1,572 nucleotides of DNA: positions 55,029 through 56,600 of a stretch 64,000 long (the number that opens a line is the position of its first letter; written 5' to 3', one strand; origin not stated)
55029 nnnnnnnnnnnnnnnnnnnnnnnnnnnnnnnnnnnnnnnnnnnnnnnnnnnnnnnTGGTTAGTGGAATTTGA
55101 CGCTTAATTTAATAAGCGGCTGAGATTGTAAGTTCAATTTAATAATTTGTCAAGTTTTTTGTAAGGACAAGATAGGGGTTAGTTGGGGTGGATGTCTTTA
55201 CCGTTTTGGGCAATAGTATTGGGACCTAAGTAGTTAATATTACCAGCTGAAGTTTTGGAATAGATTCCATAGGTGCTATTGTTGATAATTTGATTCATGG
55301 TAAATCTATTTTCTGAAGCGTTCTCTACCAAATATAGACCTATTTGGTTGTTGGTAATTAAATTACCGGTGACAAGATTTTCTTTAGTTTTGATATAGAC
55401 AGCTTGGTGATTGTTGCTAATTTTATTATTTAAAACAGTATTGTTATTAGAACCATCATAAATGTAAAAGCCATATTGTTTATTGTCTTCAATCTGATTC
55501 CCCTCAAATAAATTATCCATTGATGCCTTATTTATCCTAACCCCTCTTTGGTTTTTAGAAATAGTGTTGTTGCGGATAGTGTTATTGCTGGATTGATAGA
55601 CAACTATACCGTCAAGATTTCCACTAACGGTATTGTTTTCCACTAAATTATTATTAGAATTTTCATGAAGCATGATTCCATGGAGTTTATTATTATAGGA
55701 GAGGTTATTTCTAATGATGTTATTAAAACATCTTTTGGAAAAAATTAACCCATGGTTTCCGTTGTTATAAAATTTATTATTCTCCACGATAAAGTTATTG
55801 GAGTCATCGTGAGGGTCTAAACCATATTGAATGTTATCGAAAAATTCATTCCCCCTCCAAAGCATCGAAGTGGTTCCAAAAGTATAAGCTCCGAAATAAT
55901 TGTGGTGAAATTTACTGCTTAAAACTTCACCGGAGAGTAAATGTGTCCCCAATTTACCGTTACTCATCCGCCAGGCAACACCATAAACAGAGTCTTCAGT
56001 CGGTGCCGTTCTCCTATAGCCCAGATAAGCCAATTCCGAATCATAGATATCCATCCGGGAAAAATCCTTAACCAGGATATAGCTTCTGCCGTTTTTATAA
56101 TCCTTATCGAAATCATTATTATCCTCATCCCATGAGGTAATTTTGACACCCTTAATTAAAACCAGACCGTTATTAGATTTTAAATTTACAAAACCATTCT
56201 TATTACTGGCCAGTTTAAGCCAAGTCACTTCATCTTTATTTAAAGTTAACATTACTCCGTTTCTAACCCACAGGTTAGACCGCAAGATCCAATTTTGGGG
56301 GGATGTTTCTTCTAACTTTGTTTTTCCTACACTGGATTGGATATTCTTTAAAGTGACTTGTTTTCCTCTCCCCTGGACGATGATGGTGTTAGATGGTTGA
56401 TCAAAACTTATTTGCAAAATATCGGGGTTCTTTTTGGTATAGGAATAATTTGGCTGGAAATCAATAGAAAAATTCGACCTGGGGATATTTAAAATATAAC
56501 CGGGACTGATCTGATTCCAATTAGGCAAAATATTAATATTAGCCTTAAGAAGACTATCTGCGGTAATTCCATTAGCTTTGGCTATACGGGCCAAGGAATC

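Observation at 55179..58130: Single polypeptide combining synthase, LysM and AlgG-like beta-helix domains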

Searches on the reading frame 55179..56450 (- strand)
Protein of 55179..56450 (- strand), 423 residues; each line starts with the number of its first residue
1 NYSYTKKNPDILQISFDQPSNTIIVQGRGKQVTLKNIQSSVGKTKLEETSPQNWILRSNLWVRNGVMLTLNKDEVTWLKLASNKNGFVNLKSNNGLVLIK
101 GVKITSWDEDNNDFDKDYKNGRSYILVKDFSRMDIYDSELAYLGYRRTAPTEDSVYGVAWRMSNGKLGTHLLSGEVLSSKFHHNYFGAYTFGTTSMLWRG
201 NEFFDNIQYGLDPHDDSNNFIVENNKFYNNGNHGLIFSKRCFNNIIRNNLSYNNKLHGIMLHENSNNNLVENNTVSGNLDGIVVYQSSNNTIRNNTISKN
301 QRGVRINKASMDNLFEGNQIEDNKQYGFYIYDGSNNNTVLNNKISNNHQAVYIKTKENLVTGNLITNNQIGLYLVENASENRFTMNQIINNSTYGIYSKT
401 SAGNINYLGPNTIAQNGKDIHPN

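Call 5: search_solved_structures(query=window:55179-56450:-, max_evalue=0.01, show_alignments=3)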
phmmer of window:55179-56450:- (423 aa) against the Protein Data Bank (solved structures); distinct sequences matched with E-value up to 0.01: 9.
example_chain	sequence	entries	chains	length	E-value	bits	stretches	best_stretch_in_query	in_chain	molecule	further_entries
4ozz_A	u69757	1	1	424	1.1e-32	116.7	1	31-329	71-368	Poly(beta-D-mannuronate) C5 epimerase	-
4ozy_A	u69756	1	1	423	2.5e-32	115.6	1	31-329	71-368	Poly(beta-D-mannuronate) C5 epimerase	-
4nk6_A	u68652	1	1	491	7.8e-32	113.9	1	31-329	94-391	Poly(beta-D-mannuronate) C5 epimerase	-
4nk8_A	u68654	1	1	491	8e-31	110.6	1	31-329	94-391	Poly(beta-D-mannuronate) C5 epimerase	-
2pyg_A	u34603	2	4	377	3.8e-08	35.9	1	207-414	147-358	Poly(beta-D-mannuronate) C5 epimerase 4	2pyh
5lw3_A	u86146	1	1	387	1.9e-05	27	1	207-292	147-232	Poly(beta-D-mannuronate) C5 epimerase 6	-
8ja4_A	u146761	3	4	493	2.6e-05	26.5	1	207-293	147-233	mannuronan 5-epimerase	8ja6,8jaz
8xfq_A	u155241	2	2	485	2.7e-05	26.5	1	206-293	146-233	mannuronan 5-epimerase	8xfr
7o0y_A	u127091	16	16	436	0.0012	21.1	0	263-331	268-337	Probable ABC transporter binding protein NosD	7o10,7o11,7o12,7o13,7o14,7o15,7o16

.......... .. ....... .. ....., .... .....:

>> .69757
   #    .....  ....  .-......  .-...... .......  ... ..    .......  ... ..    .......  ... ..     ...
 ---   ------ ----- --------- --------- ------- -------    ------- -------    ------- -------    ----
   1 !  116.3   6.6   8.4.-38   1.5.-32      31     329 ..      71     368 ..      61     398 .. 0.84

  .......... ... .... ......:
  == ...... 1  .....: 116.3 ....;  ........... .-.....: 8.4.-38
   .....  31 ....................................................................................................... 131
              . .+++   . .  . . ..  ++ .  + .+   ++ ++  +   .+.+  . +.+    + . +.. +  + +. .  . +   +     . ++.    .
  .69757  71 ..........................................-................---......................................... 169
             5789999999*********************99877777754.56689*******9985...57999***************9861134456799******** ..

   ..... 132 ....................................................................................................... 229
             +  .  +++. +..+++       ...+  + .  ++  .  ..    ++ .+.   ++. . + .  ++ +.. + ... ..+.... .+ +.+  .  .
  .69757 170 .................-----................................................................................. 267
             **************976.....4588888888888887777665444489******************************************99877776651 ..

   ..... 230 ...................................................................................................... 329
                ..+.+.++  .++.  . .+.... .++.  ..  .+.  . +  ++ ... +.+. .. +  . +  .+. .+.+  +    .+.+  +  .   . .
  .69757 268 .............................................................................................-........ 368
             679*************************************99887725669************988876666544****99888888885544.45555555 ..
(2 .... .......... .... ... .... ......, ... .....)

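Call 49: search_protein_representatives(protein=window:55179-56450:-)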
Query: 423 residues. Proteins with E-value up to 0.001 (for the whole library): 16317; up to 1e-10: 4522; up to 1e-30: 572. The best 150 are listed.
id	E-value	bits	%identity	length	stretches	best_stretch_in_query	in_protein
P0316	7.4e-138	476.3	55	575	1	13-420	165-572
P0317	6.3e-131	453.5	45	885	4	7-399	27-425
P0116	8.3e-129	446.5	49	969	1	9-420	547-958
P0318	7.8e-121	420.3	41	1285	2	14-347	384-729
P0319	7.2e-119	413.8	38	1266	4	45-373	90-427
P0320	7.5e-116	403.9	39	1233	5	52-377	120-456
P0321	3.3e-115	401.7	40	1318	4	50-378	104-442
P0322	6.2e-115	400.8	39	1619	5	22-368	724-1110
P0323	1.4e-113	396.3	38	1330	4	51-374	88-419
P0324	1.1e-109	383.5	38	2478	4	15-386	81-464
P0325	2.5e-106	372.5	36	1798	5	14-383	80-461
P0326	8.6e-102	357.6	37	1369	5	80-372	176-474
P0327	1.7e-99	350.0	53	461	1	12-357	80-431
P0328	4.2e-99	348.7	38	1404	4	42-347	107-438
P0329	1.3e-97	343.7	42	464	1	15-402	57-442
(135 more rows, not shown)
